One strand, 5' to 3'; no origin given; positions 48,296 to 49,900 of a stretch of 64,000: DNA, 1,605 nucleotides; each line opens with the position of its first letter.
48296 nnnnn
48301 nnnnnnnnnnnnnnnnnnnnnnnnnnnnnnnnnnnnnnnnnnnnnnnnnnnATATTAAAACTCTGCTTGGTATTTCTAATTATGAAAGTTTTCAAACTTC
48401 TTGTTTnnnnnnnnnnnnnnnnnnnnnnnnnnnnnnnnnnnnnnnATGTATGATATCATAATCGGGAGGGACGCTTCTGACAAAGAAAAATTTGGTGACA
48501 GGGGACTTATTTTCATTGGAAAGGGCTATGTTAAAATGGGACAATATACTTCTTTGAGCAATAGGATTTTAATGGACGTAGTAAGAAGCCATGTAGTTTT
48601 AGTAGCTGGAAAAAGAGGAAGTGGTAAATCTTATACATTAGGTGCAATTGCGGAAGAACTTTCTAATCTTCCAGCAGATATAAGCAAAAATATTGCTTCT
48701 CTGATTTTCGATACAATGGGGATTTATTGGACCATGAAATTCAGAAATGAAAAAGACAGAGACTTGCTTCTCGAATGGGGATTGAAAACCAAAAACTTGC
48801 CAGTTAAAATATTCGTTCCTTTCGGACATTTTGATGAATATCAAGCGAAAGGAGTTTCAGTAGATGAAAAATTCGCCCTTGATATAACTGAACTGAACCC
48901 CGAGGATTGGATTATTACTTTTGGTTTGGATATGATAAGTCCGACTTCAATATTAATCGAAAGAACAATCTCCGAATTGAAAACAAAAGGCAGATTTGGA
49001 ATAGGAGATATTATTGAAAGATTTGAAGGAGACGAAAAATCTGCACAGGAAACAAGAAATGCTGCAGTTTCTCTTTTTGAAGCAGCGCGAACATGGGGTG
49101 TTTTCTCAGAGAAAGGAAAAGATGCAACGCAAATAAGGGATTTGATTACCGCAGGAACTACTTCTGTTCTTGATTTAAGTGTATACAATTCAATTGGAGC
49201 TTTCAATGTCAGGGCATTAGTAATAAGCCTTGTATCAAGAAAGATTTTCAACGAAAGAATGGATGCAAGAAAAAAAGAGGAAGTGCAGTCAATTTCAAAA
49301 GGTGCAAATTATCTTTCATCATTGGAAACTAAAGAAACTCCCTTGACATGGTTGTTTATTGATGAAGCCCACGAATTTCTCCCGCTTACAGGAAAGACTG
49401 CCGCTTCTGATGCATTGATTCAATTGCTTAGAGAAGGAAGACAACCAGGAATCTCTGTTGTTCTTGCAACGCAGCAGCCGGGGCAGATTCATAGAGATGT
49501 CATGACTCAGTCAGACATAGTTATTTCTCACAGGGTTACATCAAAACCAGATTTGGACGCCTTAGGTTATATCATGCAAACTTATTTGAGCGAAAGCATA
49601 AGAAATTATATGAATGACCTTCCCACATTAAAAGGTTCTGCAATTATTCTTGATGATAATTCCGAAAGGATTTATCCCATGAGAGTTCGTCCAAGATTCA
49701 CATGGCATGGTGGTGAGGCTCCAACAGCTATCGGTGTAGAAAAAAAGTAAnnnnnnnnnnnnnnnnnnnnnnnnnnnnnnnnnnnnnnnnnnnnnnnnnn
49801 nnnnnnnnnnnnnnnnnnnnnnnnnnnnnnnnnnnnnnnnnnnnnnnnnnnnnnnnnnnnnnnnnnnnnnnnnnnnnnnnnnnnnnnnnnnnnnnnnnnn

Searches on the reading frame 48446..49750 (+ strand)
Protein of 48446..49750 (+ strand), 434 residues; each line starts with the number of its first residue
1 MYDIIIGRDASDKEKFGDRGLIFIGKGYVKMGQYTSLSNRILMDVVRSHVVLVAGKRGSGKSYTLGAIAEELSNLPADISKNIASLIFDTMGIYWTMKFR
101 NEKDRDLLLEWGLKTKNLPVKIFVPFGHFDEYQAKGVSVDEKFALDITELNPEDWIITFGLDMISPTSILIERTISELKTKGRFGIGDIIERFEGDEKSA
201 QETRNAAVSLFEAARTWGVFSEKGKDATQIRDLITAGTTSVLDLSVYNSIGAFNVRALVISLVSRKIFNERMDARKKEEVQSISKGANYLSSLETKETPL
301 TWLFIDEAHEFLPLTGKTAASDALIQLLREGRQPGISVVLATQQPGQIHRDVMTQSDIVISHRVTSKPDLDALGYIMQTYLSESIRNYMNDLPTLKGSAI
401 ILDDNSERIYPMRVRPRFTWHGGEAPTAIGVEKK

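Call 3: search_protein_families(library=pfam, proteins=[window:48446-49750:+], max_evalue=0.1)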
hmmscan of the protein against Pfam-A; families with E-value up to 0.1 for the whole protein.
window:48446-49750:+ (434 aa): 18 families
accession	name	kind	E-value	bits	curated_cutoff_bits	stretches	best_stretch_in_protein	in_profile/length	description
PF01935.23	DUF87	-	2.9e-11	44.3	23.2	1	46-249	22-206/220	Helicase HerA, central domain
PF05707.18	Zot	-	1.1e-06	28.7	20.3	1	301-362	83-145/197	Zonular occludens toxin (Zot)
PF05872.18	HerA_C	-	3.4e-06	26.4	22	1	296-380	254-339/502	Helicase HerA-like C-terminal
PF00004.35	AAA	-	4.8e-06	27.5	21.2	1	286-360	46-127/131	ATPase family associated with various cellular activities (AAA)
PF10412.15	TrwB_AAD_bind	-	6.7e-06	25.7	20.5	1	287-349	232-287/387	Type IV secretion-system coupling protein DNA-binding domain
PF13191.12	AAA_16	-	0.00038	21.4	32.6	1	47-73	20-49/167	AAA ATPase domain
PF09848.15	SLFN-g3_helicase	-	0.0061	16.3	24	0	49-76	2-29/354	Schlafen group 3, DNA/RNA helicase domain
PF13238.12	AAA_18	-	0.0074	17.2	29.4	0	51-99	1-44/128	AAA domain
PF13401.12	AAA_22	-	0.011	16.4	27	0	50-75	7-32/130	AAA domain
PF13173.12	AAA_14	-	0.016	15.6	27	0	49-92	3-41/129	AAA domain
PF20703.3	nSTAND1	-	0.021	14.9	27.1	0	270-342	94-159/379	Novel STAND NTPase 1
PF06414.18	Zeta_toxin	-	0.029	14.2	22.3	1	49-73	17-41/199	Zeta toxin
PF01580.24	FtsK_SpoIIIE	-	0.039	13.8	24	0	37-67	27-58/221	FtsK/SpoIIIE family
PF05127.21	NAT10_TcmA_helicase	-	0.052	13.9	22.7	0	53-74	2-23/176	RNA cytidine acetyltransferase NAT10/TcmA, helicase domain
PF13555.12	AAA_29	-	0.052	13.7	27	0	44-70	18-44/61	P-loop containing region of AAA domain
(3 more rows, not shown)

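Call 4: search_protein_families(library=padloc, proteins=[window:48446-49750:+], max_evalue=0.1)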
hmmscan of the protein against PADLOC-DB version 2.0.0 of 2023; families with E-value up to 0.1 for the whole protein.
window:48446-49750:+ (434 aa): 24 families
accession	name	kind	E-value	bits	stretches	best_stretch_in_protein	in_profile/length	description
PDLC04140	mad8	-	1.1e-20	72.4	1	41-428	20-313/314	mads_8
PDLC04105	HerA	-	1.1e-20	71.8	2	253-415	391-534/576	-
PDLC01055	HerA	-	2.7e-15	54.2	2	296-363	414-482/532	Type III coevolved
PDLC04103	HerA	-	5e-14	49.5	1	296-403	438-545/579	-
PDLC02188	HerA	-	1.6e-13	48.4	1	230-404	365-532/578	-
PDLC04106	HerA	-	3.3e-13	47.1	1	296-396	508-609/667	-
PDLC04102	HerA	-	2.9e-12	43.7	2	296-404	502-609/654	-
PDLC04104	HerA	-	5.3e-12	43.2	1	294-415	215-335/379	-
PDLC04100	HerA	-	1.5e-10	38.4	1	300-378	440-522/580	-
PDLC02185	HerA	-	5.9e-10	36.5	1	299-393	445-542/585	-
PDLC02684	DndH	-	2.6e-08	29.9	1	51-411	1370-1706/1715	DndH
PDLC04097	HerA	-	4.4e-08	30.2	1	301-401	475-579/618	-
PDLC04098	HerA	-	1.6e-07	28.3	1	294-402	522-634/686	-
PDLC02685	DndH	-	6.6e-07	25.4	1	184-359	1467-1615/1678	DndH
PDLC02682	DndH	-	0.00047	15.6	1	186-343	1475-1605/1686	DndH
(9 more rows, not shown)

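Call 5: search_protein_families(library=ncbifam, proteins=[window:48446-49750:+], max_evalue=0.1)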
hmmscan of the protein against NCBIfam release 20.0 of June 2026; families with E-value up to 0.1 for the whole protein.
window:48446-49750:+ (434 aa): 14 families
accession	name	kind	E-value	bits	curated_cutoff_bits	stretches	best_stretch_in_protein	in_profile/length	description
NF042944.1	HerA_antiphage_2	equivalog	2.2e-12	46.5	850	1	240-404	380-532/576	anti-phage-associated helicase HerA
NF040819.1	helicase_HerA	equivalog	8.1e-10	37.8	970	1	233-402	330-502/561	DNA double-strand break repair helicase HerA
NF042943.1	HerA_antiphage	equivalog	3.5e-09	35.8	800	1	298-376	432-514/566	anti-phage-associated helicase HerA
NF040937.1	HerA_Thermprot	equivalog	6.9e-08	31.3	800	1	270-392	320-441/487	DNA double-strand break repair helicase HerA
NF053655.1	CedD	equivalog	1.3e-07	30.7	600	1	295-401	415-512/527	DNA-translocating ATPase CedD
NF045975.1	VirB4_plasma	equivalog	0.0002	19.2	590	1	258-346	739-805/894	Mbov_0397 family ICE element conjugal transfer ATPase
TIGR03928.1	T7_EssCb_Firm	equivalog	0.0002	19.1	778.4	1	267-369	882-984/1296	type VII secretion protein EssC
TIGR03925.1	T7SS_EccC_b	equivalog_domain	0.0056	15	346.55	0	29-74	342-387/564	type VII secretion protein EccCb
NF033849.1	ser_rich_anae_1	subfamily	0.0076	13.6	650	1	293-372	1012-1098/1163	serine-rich protein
NF041214.1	plasmid_TraB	equivalog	0.037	12.5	800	0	297-352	344-397/639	plasmid transfer protein TraB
NF010068.0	PRK13548.1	equivalog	0.077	12.1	261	0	35-74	18-57/261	heme ABC transporter ATP-binding protein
NF006505.0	PRK08939.1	equivalog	0.078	12.2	228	0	52-74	160-182/306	primosomal protein DnaI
TIGR01420.1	pilT_fam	subfamily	0.078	12.2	319.1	0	44-72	116-146/343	PilT/PilU family type 4a pilus ATPase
NF040873.1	AztA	equivalog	0.09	12.3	220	0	41-70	11-40/191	zinc ABC transporter ATP-binding protein AztA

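Call 9: find_homologous_proteins(query=window:48446-49750:+)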
Query window:48446-49750:+ (434 aa): 6857 proteins with E <= 0.001 among 8000 candidates; the best 120 are listed.
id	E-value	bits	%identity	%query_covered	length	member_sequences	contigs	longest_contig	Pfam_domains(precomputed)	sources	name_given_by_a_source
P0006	1.5e-270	915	94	100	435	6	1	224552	PF10412.16,PF01935.24,PF05707.19,PF05872.19,PF00004.36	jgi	jgi:uncharacterized protein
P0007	1.2e-264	896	92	100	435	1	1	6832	PF01935.24,PF05707.19,PF05872.19,PF00004.36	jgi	jgi:hypothetical protein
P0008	3.6e-253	858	88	100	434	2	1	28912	PF01935.24,PF05707.19,PF05872.19,PF00004.36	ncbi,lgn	-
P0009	1.1e-252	856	87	100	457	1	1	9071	PF01935.24,PF05707.19,PF05872.19,PF00004.36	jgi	jgi:DNA helicase HerA-like ATPase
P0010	5.4e-251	851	86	100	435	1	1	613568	PF01935.24,PF05707.19,PF05872.19,PF00004.36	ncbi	-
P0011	2.7e-250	849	86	100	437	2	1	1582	PF01935.24,PF05707.19,PF05872.19,PF00004.36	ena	-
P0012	9.3e-250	847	85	100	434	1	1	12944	PF01935.24,PF05707.19,PF05872.19,PF00004.36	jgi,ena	-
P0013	1.1e-249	847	85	100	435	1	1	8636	PF01935.24,PF05707.19,PF05872.19,PF00004.36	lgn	-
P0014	1.2e-249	846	86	100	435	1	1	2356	PF01935.24,PF05707.19,PF05872.19,PF00004.36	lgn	-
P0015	1.1e-248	843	86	100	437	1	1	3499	PF01935.24,PF05707.19,PF05872.19,PF00004.36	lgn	-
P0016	4.6e-248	841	84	100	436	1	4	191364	PF01935.24,PF05707.19,PF05872.19,PF00004.36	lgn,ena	-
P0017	1.1e-247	840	84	100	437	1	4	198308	PF01935.24,PF05707.19,PF05872.19,PF00004.36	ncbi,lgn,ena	-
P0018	2.3e-246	836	84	100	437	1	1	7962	PF01935.24,PF05707.19,PF05872.19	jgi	jgi:uncharacterized protein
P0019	1.4e-244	830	85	99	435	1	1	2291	PF01935.24,PF05707.19,PF05872.19,PF00004.36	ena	-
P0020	8.6e-244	827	83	100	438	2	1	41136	PF01935.24,PF05707.19,PF05872.19,PF00004.36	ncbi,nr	ncbi:MAG: ATP-binding protein [Nanoarchaeota archaeon]|nr:ATP-binding protein [Nanoarchaeota archaeo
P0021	2.3e-243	826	83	100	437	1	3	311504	PF01935.24,PF05707.19,PF05872.19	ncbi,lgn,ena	ncbi:MAG: ATP-binding protein [Candidatus Nanoarchaeia archaeon]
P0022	1.0e-242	824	82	100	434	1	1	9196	PF01935.24,PF05707.19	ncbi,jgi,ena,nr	ncbi:MAG TPA: ATP-binding protein [Candidatus Omnitrophota bacterium]|nr:ATP-binding protein [Candid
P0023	1.2e-240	817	83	100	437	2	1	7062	PF01935.24,PF05707.19,PF05872.19,PF00004.36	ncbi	-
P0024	1.7e-240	816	82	100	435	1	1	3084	PF01935.24,PF05707.19,PF05872.19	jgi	-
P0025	3.9e-240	815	82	100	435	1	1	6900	PF10412.16,PF01935.24,PF05707.19,PF05872.19,PF00004.36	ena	-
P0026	3.3e-239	812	82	100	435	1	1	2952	PF10412.16,PF01935.24,PF05707.19,PF05872.19,PF00004.36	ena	-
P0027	7.3e-239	811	82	100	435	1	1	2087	PF01935.24,PF05707.19,PF05872.19,PF00004.36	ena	-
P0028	2.9e-237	806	81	99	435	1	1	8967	PF01935.24,PF00004.36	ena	-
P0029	6.0e-236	801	81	99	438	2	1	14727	PF01935.24,PF05707.19,PF05872.19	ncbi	-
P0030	5.1e-235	798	81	99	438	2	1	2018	PF10412.16,PF01935.24,PF05707.19,PF05872.19,PF00004.36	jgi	jgi:hypothetical protein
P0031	1.2e-232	790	79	100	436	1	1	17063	PF10412.16,PF01935.24,PF05707.19,PF05872.19,PF00004.36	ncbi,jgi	jgi:hypothetical protein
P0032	1.2e-231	787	78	100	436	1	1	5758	PF01935.24,PF05872.19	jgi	-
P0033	4.2e-230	782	78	100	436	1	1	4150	PF01935.24,PF05872.19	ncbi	ncbi:hypothetical protein ES703_51156 [subsurface metagenome]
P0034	5.3e-229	778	78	100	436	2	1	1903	PF01935.24,PF05707.19,PF05872.19,PF00004.36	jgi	-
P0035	2.4e-226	770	77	100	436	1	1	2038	PF01935.24,PF05707.19,PF05872.19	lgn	-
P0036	4.3e-226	769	77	100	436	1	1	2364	PF01935.24,PF05872.19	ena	-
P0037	4.5e-226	769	77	100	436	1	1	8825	PF01935.24,PF05707.19,PF05872.19,PF00004.36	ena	-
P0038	4.5e-226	769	76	100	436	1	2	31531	PF01935.24,PF05707.19,PF05872.19,PF00004.36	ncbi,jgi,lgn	-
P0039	5.3e-226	769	77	100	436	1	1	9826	PF10412.16,PF01935.24,PF05707.19,PF05872.19,PF00004.36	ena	-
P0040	6.7e-226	768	77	100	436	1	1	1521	PF01935.24,PF05707.19,PF05872.19,PF00004.36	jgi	jgi:hypothetical protein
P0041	8.1e-226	768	77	100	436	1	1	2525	PF01935.24,PF05872.19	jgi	-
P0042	1.1e-225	767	76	100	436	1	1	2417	PF01935.24,PF05707.19,PF05872.19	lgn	-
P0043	1.4e-225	767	76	100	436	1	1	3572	PF01935.24,PF05707.19,PF05872.19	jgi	-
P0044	3.1e-225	766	76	100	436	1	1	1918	PF10412.16,PF01935.24,PF05707.19,PF05872.19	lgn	-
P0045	4.7e-225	765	76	100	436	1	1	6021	PF01935.24,PF05707.19,PF05872.19,PF00004.36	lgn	-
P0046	4.9e-225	765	78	100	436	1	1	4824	PF10412.16,PF01935.24,PF05707.19,PF05872.19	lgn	-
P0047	6.9e-225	765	76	100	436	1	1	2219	PF01935.24,PF05707.19,PF05872.19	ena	-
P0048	9.1e-225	764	76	100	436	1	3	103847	PF01935.24,PF05707.19,PF05872.19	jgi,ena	-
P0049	9.3e-225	764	76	100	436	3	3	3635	PF01935.24,PF05872.19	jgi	-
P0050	1.0e-224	764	76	100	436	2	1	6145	PF01935.24,PF05707.19,PF05872.19,PF00004.36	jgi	-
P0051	1.1e-224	764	76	100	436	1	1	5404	PF10412.16,PF01935.24,PF05707.19,PF05872.19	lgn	-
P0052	1.8e-224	764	75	100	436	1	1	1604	PF01935.24,PF05707.19,PF05872.19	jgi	-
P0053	2.3e-224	763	77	100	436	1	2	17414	PF01935.24,PF05707.19,PF05872.19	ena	-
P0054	2.4e-224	763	77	100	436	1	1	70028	PF10412.16,PF01935.24,PF05707.19,PF05872.19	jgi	-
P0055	3.2e-224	763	76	100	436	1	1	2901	PF01935.24,PF05707.19,PF05872.19,PF00004.36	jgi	jgi:DNA helicase HerA-like ATPase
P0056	4.7e-224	762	76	100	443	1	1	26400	PF10412.16,PF01935.24,PF05707.19,PF05872.19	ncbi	-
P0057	6.3e-224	762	76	100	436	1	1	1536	PF10412.16,PF01935.24,PF05707.19,PF05872.19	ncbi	-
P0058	6.9e-224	762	76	100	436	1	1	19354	PF10412.16,PF01935.24,PF05872.19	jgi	jgi:DNA helicase HerA-like ATPase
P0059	7.0e-224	762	76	100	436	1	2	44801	PF01935.24,PF05707.19,PF05872.19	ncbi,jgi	-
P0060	1.1e-223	761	77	100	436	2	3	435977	PF10412.16,PF01935.24,PF05707.19,PF05872.19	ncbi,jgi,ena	-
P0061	1.2e-223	761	76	100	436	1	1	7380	PF10412.16,PF01935.24,PF05872.19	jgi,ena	-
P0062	1.2e-223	761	77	100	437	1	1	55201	PF10412.16,PF01935.24,PF05707.19,PF05872.19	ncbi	-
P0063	1.3e-223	761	76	100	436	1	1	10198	PF01935.24,PF05707.19,PF05872.19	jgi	jgi:DNA helicase HerA-like ATPase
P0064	1.3e-223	761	76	100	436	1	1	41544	PF01935.24,PF05707.19,PF05872.19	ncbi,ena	-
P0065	2.5e-223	760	76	100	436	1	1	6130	PF10412.16,PF01935.24,PF05707.19,PF05872.19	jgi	-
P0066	4.0e-223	759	76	100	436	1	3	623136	PF01935.24,PF05707.19,PF05872.19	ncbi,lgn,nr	ncbi:MAG: DUF87 domain-containing protein [Candidatus Nanoarchaeia archaeon]|nr:DUF87 domain-contain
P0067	4.9e-223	759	75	100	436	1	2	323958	PF01935.24,PF05707.19,PF05872.19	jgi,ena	-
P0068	5.7e-223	759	77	100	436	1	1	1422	PF01935.24,PF05872.19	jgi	jgi:DNA helicase HerA-like ATPase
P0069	9.3e-223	758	76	100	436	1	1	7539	PF10412.16,PF01935.24,PF05872.19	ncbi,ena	-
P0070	9.9e-223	758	77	100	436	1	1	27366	PF01935.24,PF05707.19,PF05872.19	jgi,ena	-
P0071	1.1e-222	758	75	100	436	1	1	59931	PF01935.24,PF05707.19,PF05872.19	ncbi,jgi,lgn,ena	-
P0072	1.2e-222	758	75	100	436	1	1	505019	PF01935.24,PF05707.19,PF05872.19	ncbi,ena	-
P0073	2.1e-222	757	76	100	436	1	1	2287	PF01935.24,PF05707.19,PF05872.19,PF00004.36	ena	-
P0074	2.8e-222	756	74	100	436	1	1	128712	PF10412.16,PF01935.24,PF05707.19,PF05872.19,PF00004.36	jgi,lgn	jgi:hypothetical protein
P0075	3.5e-222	756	76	100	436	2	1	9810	PF10412.16,PF01935.24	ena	-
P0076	3.6e-222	756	73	100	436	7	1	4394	PF10412.16,PF01935.24,PF05707.19,PF05872.19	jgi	-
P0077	3.7e-222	756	78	100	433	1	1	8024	PF01935.24,PF05707.19,PF05872.19,PF00004.36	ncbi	-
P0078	4.1e-222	756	75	100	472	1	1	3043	PF01935.24,PF05707.19,PF05872.19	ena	-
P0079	4.4e-222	756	75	100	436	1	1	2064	PF01935.24,PF05707.19,PF05872.19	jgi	-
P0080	4.5e-222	756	76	100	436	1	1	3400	PF10412.16,PF01935.24,PF05707.19,PF05872.19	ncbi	-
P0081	4.9e-222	755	75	100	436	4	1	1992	PF10412.16,PF01935.24,PF05707.19,PF05872.19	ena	-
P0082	5.5e-222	755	77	100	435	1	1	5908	PF10412.16,PF01935.24,PF05707.19,PF05872.19,PF00004.36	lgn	-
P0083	5.5e-222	755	75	100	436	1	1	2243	PF01935.24,PF05707.19,PF05872.19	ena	-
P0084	5.8e-222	755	76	100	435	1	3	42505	PF01935.24,PF05707.19,PF05872.19,PF00004.36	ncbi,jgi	-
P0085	6.6e-222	755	76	100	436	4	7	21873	PF01935.24,PF05707.19,PF05872.19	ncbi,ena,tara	tara:strand:- start:6598 stop:7908 length:1311 start_codon:yes stop_codon:yes gene_type:complete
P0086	7.3e-222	755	76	100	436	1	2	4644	PF10412.16,PF01935.24,PF05707.19,PF05872.19,PF00004.36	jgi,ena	-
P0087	7.6e-222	755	75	100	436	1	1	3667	PF01935.24,PF05707.19,PF05872.19,PF00004.36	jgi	-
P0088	8.6e-222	755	76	100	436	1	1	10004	PF01935.24,PF05707.19,PF05872.19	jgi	-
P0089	8.8e-222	755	74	100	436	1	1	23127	PF01935.24,PF05707.19,PF05872.19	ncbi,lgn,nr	ncbi:MAG: DUF87 domain-containing protein [Candidatus Pacearchaeota archaeon]|nr:DUF87 domain-contai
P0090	1.0e-221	754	75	100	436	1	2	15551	PF10412.16,PF01935.24,PF05707.19,PF05872.19,PF00004.36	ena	-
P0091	1.2e-221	754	76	100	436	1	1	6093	PF01935.24,PF05707.19,PF05872.19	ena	-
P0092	1.2e-221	754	75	100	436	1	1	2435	PF01935.24,PF05707.19,PF05872.19,PF00004.36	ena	-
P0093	1.4e-221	754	75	100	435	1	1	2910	PF10412.16,PF01935.24,PF05707.19,PF05872.19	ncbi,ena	-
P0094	1.7e-221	754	76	100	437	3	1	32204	PF01935.24,PF05707.19,PF05872.19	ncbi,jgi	-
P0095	1.8e-221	754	75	100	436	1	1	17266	PF01935.24,PF05872.19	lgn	-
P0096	1.9e-221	754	74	100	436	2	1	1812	PF01935.24,PF05707.19,PF05872.19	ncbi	-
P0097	2.2e-221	753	76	100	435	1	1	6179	PF10412.16,PF01935.24,PF05707.19,PF05872.19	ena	-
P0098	2.3e-221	753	75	100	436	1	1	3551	PF01935.24,PF05707.19,PF05872.19,PF00004.36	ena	-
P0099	2.4e-221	753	77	100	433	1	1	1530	PF01935.24,PF05707.19,PF05872.19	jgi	-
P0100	3.0e-221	753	76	100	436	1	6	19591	PF10412.16,PF01935.24,PF05707.19,PF05872.19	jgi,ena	-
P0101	3.5e-221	753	75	100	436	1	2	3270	PF01935.24,PF05707.19,PF05872.19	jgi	jgi:uncharacterized protein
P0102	3.7e-221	753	75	100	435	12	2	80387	PF01935.24,PF05707.19,PF05872.19,PF00004.36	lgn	-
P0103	3.9e-221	753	75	100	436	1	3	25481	PF01935.24,PF05707.19,PF05872.19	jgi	-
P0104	4.0e-221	753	76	100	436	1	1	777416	PF01935.24,PF05707.19,PF05872.19,PF00004.36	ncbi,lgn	-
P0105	4.1e-221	752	76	100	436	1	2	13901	PF10412.16,PF01935.24,PF05707.19,PF05872.19,PF00004.36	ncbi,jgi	-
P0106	4.3e-221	752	77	100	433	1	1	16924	PF01935.24,PF05707.19,PF05872.19,PF00004.36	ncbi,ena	-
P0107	4.7e-221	752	75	100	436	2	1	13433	PF01935.24,PF05707.19,PF05872.19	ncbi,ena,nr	ncbi:ATP-binding protein [Candidatus Pacearchaeota archaeon]|nr:ATP-binding protein [Candidatus Pace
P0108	5.0e-221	752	75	100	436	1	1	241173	PF01935.24,PF05872.19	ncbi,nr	ncbi:DNA double-strand break repair helicase HerA [uncultured archaeon]|nr:DNA double-strand break r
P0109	5.1e-221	752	74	100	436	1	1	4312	PF01935.24,PF05707.19,PF05872.19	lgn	-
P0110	5.6e-221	752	76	100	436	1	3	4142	PF01935.24,PF05707.19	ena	-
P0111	7.2e-221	752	75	100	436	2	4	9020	PF01935.24,PF05707.19,PF05872.19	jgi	-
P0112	7.3e-221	752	76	100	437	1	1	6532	PF10412.16,PF01935.24,PF05872.19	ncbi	-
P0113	7.4e-221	752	75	100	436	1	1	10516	PF01935.24,PF05707.19,PF05872.19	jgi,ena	-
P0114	8.1e-221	751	75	100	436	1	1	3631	PF01935.24,PF05707.19,PF05872.19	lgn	-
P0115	8.7e-221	751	75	100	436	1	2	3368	PF01935.24,PF05707.19,PF05872.19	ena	-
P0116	9.7e-221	751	76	100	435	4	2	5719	PF10412.16,PF01935.24,PF05707.19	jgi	jgi:uncharacterized protein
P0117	1.1e-220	751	74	100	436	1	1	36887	PF01935.24,PF05872.19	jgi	-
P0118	1.5e-220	751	78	100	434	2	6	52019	PF01935.24,PF05707.19,PF05872.19,PF00004.36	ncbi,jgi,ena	-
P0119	1.6e-220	751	74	100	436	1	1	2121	PF01935.24,PF05707.19,PF05872.19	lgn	-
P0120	1.6e-220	750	75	100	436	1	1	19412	PF01935.24,PF05707.19,PF05872.19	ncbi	-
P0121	1.7e-220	750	73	100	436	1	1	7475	PF01935.24,PF05872.19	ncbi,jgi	-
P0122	2.0e-220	750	75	100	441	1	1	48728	PF01935.24,PF05707.19,PF05872.19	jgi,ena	-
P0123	2.0e-220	750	75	100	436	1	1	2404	PF01935.24,PF05707.19,PF05872.19,PF00004.36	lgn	-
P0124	2.2e-220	750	76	100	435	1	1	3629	PF01935.24,PF05707.19,PF05872.19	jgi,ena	-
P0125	2.2e-220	750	74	100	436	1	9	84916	PF01935.24,PF05707.19,PF05872.19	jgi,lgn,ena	-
